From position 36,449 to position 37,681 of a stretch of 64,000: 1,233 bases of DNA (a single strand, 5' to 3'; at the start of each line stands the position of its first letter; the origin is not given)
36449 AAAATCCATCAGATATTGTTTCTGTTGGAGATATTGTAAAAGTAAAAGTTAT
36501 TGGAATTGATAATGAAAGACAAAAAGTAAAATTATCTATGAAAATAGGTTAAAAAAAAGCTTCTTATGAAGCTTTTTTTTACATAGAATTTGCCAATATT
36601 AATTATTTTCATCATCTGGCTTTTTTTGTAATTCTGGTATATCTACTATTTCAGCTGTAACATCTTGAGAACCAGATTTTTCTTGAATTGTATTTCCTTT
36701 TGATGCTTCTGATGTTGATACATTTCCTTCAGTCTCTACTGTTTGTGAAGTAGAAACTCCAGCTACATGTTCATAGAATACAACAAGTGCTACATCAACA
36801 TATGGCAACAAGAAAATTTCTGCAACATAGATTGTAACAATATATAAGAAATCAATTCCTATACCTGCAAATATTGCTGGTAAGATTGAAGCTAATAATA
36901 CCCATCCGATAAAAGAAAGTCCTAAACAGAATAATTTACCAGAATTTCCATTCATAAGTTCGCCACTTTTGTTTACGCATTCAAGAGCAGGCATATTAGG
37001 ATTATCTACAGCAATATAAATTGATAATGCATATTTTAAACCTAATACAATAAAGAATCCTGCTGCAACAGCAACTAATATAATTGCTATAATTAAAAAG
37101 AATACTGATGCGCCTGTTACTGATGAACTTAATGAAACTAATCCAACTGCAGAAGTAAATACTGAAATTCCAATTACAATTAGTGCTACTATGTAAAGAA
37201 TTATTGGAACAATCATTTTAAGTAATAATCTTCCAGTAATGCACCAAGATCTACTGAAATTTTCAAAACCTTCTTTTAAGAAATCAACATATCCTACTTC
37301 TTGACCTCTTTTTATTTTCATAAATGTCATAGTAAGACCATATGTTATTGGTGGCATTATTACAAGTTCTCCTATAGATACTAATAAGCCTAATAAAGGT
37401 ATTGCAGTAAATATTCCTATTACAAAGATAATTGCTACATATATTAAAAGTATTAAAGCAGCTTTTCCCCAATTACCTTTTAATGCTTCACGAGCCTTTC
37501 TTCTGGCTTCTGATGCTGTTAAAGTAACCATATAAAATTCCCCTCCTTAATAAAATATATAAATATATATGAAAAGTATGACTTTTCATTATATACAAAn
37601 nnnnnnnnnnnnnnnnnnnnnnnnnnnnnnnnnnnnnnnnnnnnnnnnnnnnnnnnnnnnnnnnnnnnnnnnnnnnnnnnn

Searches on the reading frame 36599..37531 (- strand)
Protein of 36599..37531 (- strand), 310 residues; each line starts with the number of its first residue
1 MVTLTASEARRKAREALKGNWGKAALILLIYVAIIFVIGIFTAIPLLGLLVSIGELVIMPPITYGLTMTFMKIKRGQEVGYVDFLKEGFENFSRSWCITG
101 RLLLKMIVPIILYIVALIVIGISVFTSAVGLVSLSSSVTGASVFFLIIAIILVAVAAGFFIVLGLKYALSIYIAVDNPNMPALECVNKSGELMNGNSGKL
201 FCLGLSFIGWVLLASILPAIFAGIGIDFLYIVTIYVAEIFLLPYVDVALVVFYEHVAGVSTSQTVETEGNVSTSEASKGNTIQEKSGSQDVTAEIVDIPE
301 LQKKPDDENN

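Call 30: search_protein_families(library=pfam, proteins=[window:36599-37531:-], max_evalue=0.001)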
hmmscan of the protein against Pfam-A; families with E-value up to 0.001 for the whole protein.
window:36599-37531:- (310 aa): 1 family
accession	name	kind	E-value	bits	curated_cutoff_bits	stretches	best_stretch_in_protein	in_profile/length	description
PF06161.16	DUF975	-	5.4e-32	112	34.8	1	5-257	3-240/243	Protein of unknown function (DUF975)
